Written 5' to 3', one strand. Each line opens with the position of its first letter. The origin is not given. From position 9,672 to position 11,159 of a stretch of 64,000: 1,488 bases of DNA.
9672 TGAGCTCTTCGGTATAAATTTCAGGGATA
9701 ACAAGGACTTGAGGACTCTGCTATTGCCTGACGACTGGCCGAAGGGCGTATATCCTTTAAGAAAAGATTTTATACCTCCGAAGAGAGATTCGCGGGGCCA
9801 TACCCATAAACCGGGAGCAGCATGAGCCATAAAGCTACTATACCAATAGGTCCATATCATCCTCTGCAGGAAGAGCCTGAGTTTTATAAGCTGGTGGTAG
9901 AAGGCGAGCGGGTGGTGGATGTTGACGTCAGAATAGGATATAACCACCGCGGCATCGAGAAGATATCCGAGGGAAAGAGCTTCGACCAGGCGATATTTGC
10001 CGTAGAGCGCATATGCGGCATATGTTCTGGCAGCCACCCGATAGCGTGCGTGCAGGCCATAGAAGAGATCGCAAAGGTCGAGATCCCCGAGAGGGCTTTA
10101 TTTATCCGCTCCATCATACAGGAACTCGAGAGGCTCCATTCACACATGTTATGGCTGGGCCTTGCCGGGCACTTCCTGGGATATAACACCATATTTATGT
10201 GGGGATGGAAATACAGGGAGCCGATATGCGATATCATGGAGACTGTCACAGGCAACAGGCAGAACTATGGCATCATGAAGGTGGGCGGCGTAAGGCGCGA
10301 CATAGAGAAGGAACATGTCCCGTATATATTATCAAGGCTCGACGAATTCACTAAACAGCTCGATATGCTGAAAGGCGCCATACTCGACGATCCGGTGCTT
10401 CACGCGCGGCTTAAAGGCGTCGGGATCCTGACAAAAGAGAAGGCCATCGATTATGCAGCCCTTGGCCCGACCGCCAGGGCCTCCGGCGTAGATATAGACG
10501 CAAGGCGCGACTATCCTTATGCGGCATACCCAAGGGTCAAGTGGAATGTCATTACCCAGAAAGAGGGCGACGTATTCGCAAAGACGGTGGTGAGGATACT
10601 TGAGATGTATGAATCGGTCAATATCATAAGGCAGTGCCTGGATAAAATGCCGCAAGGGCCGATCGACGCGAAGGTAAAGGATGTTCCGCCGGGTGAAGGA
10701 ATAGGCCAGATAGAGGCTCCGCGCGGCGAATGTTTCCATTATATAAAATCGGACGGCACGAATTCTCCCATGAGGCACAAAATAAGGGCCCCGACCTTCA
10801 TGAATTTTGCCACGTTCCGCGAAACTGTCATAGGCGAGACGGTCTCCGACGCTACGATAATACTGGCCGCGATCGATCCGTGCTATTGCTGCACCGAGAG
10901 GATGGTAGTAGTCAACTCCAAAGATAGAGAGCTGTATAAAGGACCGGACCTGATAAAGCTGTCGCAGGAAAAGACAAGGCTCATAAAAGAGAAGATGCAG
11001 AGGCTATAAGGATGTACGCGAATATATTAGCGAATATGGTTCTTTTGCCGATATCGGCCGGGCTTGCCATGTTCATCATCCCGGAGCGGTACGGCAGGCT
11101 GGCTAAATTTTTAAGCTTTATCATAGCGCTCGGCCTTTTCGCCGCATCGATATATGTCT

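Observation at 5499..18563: Group-4 hydrogenase-like complex 1 with an AsrAB (sulfhydrogenase beta/gamma)-like NAD(P)H module, two MrpD paralogues and an atypical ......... active-site motif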

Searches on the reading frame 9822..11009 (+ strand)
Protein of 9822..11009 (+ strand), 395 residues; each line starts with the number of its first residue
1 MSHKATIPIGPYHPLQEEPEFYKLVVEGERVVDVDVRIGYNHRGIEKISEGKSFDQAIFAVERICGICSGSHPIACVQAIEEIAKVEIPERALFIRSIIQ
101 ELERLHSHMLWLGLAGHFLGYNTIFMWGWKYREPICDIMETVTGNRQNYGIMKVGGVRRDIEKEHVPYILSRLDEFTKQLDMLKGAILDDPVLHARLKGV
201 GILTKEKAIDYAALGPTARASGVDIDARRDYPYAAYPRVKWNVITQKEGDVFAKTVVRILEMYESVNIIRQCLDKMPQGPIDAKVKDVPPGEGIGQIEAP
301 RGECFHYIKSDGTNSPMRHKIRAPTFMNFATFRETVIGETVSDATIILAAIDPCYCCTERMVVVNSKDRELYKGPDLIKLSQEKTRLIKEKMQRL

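Call 3: search_protein_families(library=pfam, proteins=[window:9822-11009:+], max_evalue=0.01)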
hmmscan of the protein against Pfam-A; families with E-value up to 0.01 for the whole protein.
window:9822-11009:+ (395 aa): 2 families
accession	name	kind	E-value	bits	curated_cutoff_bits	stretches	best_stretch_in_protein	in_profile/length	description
PF00346.24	Complex1_49kDa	-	6.2e-74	248.9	24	2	119-285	2-168/271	Respiratory-chain NADH dehydrogenase, 49 Kd subunit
PF00374.24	NiFeSe_Hases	-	1.9e-18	67.2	25.8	1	43-111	1-69/508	Nickel-dependent hydrogenase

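Call 8: search_protein_families(library=ncbifam, proteins=[window:9822-11009:+], max_evalue=0.001)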
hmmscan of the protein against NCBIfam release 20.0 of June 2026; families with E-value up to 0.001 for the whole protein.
window:9822-11009:+ (395 aa): 15 families
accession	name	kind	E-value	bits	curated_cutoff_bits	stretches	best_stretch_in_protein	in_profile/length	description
NF004739.1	PRK06075.1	equivalog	7.4e-99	331.1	360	2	6-287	2-283/384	NADH-quinone oxidoreductase subunit D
TIGR01962.1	NuoD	equivalog_domain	2.2e-87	293.4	459.35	2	5-285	3-283/386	NADH dehydrogenase (quinone) subunit D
NF040602.1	F420_dehyd_FpoD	exception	6.4e-87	292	600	1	6-358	9-370/372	F420H2 dehydrogenase subunit FpoD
NF008974.0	PRK12322.1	equivalog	6.1e-83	278.8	522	1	6-353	8-359/366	NADH-quinone oxidoreductase subunit D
NF009808.0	PRK13292.1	equivalog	1.9e-73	247.7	1156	2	7-279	410-682/791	NADH-quinone oxidoreductase subunit B/C/D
NF005649.0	PRK07415.1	equivalog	3.4e-65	220.6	583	2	6-282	12-289/394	NAD(P)H-quinone oxidoreductase subunit H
NF008728.0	PRK11742.1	equivalog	5.4e-65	219.9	840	2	9-285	219-495/598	NADH-quinone oxidoreductase subunit C/D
TIGR03295.1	frhA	equivalog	2.1e-27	96.1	392.5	2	43-177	41-182/412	coenzyme F420 hydrogenase subunit alpha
NF033181.1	NiFeSe_hydrog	equivalog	5.1e-20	71.8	600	1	25-111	21-106/507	nickel-dependent hydrogenase large subunit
NF045518.1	H2_NiFeSe_large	exception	1.3e-17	63.8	780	1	23-111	19-106/485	NiFeSe hydrogenase large subunit HysA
NF040828.1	sulfhyd_ShyA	equivalog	2.4e-15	56.4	700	1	24-123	19-120/415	NAD(P)-dependent hydrogenase/sulfhydrogenase 2 subunit alpha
NF041785.2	VhuA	equivalog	1.1e-13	50.5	800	1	30-111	27-107/418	F420-non-reducing hydrogenase Vhu subunit A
NF007550.0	PRK10170.1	equivalog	6.1e-12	44.7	1101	1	26-111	37-122/597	Ni/Fe-hydrogenase large subunit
NF007778.0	PRK10467.1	equivalog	1.9e-11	42.9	969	1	38-110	34-106/567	hydrogenase 2 large subunit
NF040832.1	sulfhyd_HydA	equivalog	3.8e-10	39.4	880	1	24-135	21-134/426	NADPH-dependent hydrogenase/sulfhydrogenase 1 subunit alpha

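Call 9: find_homologous_proteins(query=window:9822-11009:+)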
Query window:9822-11009:+ (395 aa): 7871 proteins with E <= 0.001 among 8000 candidates; the best 120 are listed.
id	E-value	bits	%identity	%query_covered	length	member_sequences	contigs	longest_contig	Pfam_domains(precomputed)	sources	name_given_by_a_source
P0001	3.0e-269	910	100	100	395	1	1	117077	PF00374.25,PF00346.25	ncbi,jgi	jgi:NADH-quinone oxidoreductase subunit D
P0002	4.4e-254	860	93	100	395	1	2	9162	PF00374.25,PF00346.25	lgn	-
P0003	3.5e-242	821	89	99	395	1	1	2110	PF00374.25,PF00346.25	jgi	jgi:membrane-bound hydrogenase subunit alpha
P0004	2.8e-236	802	85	99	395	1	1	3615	PF00374.25,PF00346.25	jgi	jgi:NADH-quinone oxidoreductase subunit D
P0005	1.0e-232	790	85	99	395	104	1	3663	PF00374.25,PF00346.25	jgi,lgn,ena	-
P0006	7.2e-232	787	85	99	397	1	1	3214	PF00374.25,PF00346.25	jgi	jgi:NADH-quinone oxidoreductase subunit D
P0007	1.1e-231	787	86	98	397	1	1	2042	PF00374.25,PF00346.25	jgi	jgi:membrane-bound hydrogenase subunit alpha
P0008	1.6e-231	786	84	99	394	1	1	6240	PF00374.25,PF00346.25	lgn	-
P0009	3.3e-231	785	84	99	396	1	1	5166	PF00374.25,PF00346.25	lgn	-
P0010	2.1e-230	782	85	99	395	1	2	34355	PF00374.25,PF00346.25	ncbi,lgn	-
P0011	1.3e-229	780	84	99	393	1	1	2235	PF00374.25,PF00346.25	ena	-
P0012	1.5e-229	780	84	99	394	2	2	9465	PF00374.25,PF00346.25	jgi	jgi:NADH-quinone oxidoreductase subunit D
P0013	2.5e-229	779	82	99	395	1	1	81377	PF00374.25,PF00346.25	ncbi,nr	ncbi:MAG: nickel-dependent hydrogenase large subunit [Candidatus Omnitrophica bacterium]|nr:nickel-d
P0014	2.7e-229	779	82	99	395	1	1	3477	PF00374.25,PF00346.25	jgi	jgi:NADH-quinone oxidoreductase subunit D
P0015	2.8e-229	779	83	99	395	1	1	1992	PF00374.25,PF00346.25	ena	-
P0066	1.1e-225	767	82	100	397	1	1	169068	PF00374.25,PF00346.25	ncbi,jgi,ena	ncbi:MAG: nickel-dependent hydrogenase large subunit [Candidatus Omnitrophota bacterium]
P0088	2.0e-224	763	80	99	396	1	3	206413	PF00374.25,PF00346.25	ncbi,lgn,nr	ncbi:MAG: nickel-dependent hydrogenase large subunit [Candidatus Omnitrophica bacterium]|nr:nickel-d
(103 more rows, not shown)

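Call 12: search_solved_structures(query=window:9822-11009:+, max_evalue=1e-10, show_alignments=2)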
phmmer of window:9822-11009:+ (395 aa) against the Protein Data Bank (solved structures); distinct sequences matched with E-value up to 1e-10: 73 (the best 60 are shown).
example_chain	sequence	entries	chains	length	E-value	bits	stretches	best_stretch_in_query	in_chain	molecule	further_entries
6cfw_L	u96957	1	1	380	3.8e-92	312.3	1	5-360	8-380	Membrane-bound hydrogenase subunit alpha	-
7z0s_E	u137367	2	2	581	1.7e-82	280.5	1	6-369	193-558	Formate hydrogenlyase subunit 5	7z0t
2fug_4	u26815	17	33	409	1.4e-65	224.8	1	5-291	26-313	NADH-quinone oxidoreductase chain 4 | NADH-QUINONE OXIDOREDUCTASE SUBUNIT 4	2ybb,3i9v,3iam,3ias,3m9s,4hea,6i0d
7q5y_B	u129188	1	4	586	4.4e-62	213.3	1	7-286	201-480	NADH-quinone oxidoreductase subunit C/D 2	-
7eu3_H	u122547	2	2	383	8.9e-56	192.6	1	7-282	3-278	NAD(P)H-quinone oxidoreductase subunit H, chloroplastic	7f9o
6hum_H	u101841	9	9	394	1.2e-55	192.1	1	6-282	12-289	NAD(P)H-quinone oxidoreductase subunit H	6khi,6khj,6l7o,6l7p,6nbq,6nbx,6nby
7zm7_C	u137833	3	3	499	4.2e-54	187.1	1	6-290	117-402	NADH-ubiquinone oxidoreductase 49 kDa subunit-like protein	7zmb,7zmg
7wfg_H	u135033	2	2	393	6.6e-54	186.4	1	7-282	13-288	NAD(P)H-quinone oxidoreductase subunit H, chloroplastic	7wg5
9iho_D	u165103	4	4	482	1e-53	185.8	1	6-291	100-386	NUCM (49 kDa) subunit of mitochondrial NADH:ubiquinone oxidoreductase (Complex I)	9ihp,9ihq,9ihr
9grx_H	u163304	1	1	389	4e-52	180.6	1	7-282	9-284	NAD(P)H-quinone oxidoreductase subunit H, chloroplastic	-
6h8k_C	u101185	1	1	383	1.5e-51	178.7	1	6-286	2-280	NUCM protein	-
6gcs_C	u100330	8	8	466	1.7e-51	178.5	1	6-286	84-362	49-KDA PROTEIN (NUCM) | Subunit NUCM of NADH:Ubiquinone Oxidoreductase (Complex I) | NUCM protein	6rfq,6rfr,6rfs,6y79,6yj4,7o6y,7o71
7arc_D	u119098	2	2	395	7e-51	176.5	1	5-309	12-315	ND7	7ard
6u8y_L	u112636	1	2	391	1.1e-50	175.8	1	9-355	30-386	NADH dehydrogenase subunit D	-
7b0n_D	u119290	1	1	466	1.2e-50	175.7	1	6-286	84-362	NUCM protein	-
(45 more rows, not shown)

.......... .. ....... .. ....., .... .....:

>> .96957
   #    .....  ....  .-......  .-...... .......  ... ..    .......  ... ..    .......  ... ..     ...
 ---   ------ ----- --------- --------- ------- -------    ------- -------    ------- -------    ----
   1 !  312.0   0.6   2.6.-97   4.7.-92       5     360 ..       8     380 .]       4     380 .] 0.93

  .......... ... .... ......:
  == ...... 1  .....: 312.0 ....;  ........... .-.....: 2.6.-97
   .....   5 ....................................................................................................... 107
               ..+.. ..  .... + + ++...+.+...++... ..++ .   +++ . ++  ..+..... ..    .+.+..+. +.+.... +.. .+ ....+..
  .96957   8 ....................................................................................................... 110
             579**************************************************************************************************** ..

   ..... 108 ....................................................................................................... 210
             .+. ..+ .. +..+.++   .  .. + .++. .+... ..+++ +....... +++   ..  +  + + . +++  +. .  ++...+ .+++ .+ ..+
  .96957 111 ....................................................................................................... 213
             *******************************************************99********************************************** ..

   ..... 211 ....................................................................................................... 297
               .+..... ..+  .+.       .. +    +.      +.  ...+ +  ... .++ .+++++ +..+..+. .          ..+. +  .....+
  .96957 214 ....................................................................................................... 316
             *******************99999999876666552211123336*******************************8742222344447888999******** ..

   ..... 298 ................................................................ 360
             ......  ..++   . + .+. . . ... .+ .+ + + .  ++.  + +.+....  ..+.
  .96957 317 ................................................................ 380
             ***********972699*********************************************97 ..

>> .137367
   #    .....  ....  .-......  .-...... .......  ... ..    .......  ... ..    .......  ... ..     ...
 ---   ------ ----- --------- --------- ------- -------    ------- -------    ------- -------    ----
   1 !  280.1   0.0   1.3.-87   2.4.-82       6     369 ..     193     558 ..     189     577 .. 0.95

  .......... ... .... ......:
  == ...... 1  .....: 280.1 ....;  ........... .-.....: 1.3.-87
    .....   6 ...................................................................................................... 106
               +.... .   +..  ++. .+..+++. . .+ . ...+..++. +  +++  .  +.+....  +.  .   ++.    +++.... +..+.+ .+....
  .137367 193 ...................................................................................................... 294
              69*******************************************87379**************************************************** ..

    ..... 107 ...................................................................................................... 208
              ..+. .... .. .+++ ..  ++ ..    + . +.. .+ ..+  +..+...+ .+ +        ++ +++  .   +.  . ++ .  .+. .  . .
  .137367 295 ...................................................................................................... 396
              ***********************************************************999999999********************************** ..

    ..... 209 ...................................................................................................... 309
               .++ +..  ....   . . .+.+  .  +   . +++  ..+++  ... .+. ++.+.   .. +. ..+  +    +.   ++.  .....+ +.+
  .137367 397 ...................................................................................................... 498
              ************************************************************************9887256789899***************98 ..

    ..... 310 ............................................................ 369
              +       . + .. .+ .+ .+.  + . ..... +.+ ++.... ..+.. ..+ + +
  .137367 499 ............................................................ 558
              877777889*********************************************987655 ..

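Call 16: find_encoding_contigs(protein=P0001, flank=10000, max_places=3)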
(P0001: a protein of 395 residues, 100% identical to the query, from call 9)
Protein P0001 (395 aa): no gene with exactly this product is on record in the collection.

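Call 19: find_encoding_contigs(protein=P0088, flank=10000, max_places=2)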
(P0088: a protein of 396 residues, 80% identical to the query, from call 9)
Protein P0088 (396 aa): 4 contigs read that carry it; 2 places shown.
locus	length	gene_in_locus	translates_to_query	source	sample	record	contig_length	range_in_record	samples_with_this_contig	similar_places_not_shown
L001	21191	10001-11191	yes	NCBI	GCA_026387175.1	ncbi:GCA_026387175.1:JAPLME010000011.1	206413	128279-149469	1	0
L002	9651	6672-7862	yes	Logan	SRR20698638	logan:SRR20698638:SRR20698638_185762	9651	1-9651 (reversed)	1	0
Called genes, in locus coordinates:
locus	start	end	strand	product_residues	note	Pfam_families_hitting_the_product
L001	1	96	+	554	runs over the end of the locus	-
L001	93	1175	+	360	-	PF01924:HypD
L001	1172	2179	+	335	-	PF00586:AIRS, PF02769:AIRS_C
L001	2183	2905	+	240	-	PF27030:AbpE_bact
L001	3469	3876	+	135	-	PF09383:NIL, PF12838:Fer4_7 (weak), PF00037:Fer4, PF12837:Fer4_6, PF13237:Fer4_10, PF14697:Fer4_21, PF12838:Fer4_7, PF13187:Fer4_9, +10 more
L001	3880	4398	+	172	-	PF03167:UDG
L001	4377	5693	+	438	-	PF02689:Herpes_Helicase (faint), PF05970:PIF1, PF13245:AAA_19, PF13604:AAA_30, PF01443:Viral_helicase1 (faint), PF13538:UvrD_C_2 (weak)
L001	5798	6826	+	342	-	PF13746:Fer4_18 (faint), PF13183:Fer4_8 (faint), PF13187:Fer4_9 (faint), PF13484:Fer4_16 (faint), PF13534:Fer4_17 (faint), PF00037:Fer4 (faint), PF12797:Fer4_2 (faint), PF17179:Fer4_22, +1 more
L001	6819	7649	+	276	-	PF00970:FAD_binding_6 (weak), PF00175:NAD_binding_1, PF10418:DHODB_Fe-S_bind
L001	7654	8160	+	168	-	PF00037:Fer4 (faint), PF13237:Fer4_10 (faint), PF13484:Fer4_16 (faint), PF13187:Fer4_9 (faint), PF13247:Fer4_11, PF12838:Fer4_7 (weak)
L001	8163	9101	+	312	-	PF00146:NADHdh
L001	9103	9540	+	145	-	PF01058:Oxidored_q6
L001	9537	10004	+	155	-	PF00329:Complex1_30kDa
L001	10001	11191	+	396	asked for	PF00374:NiFeSe_Hases, PF00346:Complex1_49kDa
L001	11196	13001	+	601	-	PF00361:Proton_antipo_M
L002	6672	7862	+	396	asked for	PF00374:NiFeSe_Hases, PF00346:Complex1_49kDa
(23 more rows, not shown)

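Call 20: find_encoding_contigs(protein=P0066, flank=10000, max_places=2)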
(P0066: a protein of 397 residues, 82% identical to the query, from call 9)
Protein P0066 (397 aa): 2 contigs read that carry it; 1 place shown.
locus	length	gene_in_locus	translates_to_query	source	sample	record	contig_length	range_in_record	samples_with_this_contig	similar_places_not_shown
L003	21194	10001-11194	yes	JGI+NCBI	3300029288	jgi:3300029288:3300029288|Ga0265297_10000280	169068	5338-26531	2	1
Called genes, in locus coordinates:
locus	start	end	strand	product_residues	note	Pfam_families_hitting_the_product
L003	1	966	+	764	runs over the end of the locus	PF12468:LRR_TTSS (faint), PF00515:TPR_1 (faint), PF07719:TPR_2 (faint), PF13181:TPR_8 (faint), PF13414:TPR_11 (faint), PF14559:TPR_19 (faint), PF10082:BBP2_2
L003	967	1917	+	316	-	PF02563:Poly_export, PF10531:SLBB, PF22461:SLBB_2, PF10531:SLBB (weak), PF22461:SLBB_2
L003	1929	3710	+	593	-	PF02706:Wzz (weak), PF10609:ParA (faint), PF01656:CbiA, PF13614:AAA_31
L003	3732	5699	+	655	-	PF04932:Wzy_C, PF13414:TPR_11 (faint), PF13428:TPR_14 (faint)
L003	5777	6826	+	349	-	PF12797:Fer4_2 (faint), PF13183:Fer4_8 (faint), PF13187:Fer4_9 (faint), PF13746:Fer4_18 (faint), PF13534:Fer4_17 (faint), PF14697:Fer4_21 (faint), PF13237:Fer4_10 (faint), PF17179:Fer4_22, +1 more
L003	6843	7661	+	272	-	PF00970:FAD_binding_6 (weak), PF00175:NAD_binding_1, PF10418:DHODB_Fe-S_bind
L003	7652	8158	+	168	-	PF12838:Fer4_7 (faint), PF13247:Fer4_11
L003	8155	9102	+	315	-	PF00146:NADHdh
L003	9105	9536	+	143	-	PF01058:Oxidored_q6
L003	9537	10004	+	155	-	PF00329:Complex1_30kDa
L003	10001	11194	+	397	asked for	PF00374:NiFeSe_Hases, PF00346:Complex1_49kDa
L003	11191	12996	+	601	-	PF00361:Proton_antipo_M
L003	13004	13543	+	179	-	PF13244:MbhD, PF20501:MbhE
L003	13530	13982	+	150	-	PF04039:MnhB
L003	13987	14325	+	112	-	PF00420:Oxidored_q2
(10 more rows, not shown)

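Call 43: search_protein_representatives(protein=window:9822-11009:+)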
Query: 395 residues. Proteins with E-value up to 0.001 (for the whole library): 9747; up to 1e-10: 4513; up to 1e-30: 927. The best 150 are listed.
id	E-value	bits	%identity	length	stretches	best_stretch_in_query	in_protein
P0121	4.7e-155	532.7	58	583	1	5-390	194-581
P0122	3.3e-152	523.3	56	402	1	1-390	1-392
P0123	1.2e-123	429.3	65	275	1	6-276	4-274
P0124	4.8e-117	407.5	48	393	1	4-370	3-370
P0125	3.0e-114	398.3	46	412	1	9-388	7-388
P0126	1.6e-109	382.7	63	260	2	1-204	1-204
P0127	1.1e-104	366.8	43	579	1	6-390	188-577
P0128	6.0e-104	364.4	45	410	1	4-368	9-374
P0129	7.8e-104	364.0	44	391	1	2-366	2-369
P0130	6.0e-102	357.8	48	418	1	6-371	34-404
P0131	1.6e-101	356.4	57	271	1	126-391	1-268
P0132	2.4e-101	355.9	43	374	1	6-368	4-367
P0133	3.5e-101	355.3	44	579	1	6-387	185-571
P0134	7.7e-101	354.2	46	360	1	6-360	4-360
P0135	1.2e-100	353.5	45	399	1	5-367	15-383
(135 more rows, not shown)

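Call 50: find_encoding_contigs(protein=P0122, flank=10000, max_places=2)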
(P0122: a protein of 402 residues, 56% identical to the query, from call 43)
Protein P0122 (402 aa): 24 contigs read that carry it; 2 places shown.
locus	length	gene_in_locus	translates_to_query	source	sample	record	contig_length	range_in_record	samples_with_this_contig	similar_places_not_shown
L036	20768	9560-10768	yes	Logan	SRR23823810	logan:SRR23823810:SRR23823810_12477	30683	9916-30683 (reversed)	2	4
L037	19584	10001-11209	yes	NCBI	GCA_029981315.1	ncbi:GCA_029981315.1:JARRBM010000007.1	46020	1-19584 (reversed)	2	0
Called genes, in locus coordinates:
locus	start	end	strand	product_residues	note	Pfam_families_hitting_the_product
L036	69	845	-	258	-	PF00294:PfkB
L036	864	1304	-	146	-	-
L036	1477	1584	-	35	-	-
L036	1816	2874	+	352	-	PF01022:HTH_5, PF12802:MarR_2 (weak), PF12840:HTH_20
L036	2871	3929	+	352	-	PF01022:HTH_5, PF12840:HTH_20, PF13412:HTH_24 (weak)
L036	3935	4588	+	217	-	PF00702:Hydrolase, PF13419:HAD_2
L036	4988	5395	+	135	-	-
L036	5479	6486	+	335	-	PF13237:Fer4_10 (faint), PF13534:Fer4_17 (faint), PF13187:Fer4_9 (faint), PF00037:Fer4 (faint), PF17179:Fer4_22, PF13746:Fer4_18 (weak)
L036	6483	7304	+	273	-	PF00970:FAD_binding_6 (weak), PF00175:NAD_binding_1, PF10418:DHODB_Fe-S_bind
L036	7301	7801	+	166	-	PF13247:Fer4_11, PF12838:Fer4_7 (weak), PF13187:Fer4_9 (weak), PF00037:Fer4 (weak)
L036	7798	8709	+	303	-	PF00146:NADHdh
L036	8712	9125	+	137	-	PF01058:Oxidored_q6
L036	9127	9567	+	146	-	PF00329:Complex1_30kDa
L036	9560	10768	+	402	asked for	PF00374:NiFeSe_Hases, PF00346:Complex1_49kDa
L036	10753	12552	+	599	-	PF00361:Proton_antipo_M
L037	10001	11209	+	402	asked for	PF00374:NiFeSe_Hases, PF00346:Complex1_49kDa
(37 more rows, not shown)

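Call 51: find_encoding_contigs(protein=P0121, flank=9000, max_places=1)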
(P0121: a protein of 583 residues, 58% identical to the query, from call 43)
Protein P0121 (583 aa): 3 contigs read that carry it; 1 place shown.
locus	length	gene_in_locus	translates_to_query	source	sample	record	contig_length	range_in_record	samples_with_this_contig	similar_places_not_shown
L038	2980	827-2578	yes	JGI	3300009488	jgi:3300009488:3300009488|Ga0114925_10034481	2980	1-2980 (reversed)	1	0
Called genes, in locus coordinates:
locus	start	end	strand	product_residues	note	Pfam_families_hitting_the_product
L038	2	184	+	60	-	?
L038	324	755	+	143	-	PF01058:Oxidored_q6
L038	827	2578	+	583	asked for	PF00329:Complex1_30kDa, PF00374:NiFeSe_Hases, PF00346:Complex1_49kDa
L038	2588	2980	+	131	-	?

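Call 52: find_encoding_contigs(protein=P0124, flank=9000, max_places=1)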
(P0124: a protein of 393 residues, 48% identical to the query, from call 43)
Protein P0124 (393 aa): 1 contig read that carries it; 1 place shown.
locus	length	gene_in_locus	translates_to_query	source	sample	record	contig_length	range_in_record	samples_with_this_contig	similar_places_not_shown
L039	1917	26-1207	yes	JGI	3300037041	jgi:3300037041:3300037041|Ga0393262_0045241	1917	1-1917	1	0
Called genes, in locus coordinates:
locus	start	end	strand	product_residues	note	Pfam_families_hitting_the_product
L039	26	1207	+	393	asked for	PF00374:NiFeSe_Hases, PF00346:Complex1_49kDa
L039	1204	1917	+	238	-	?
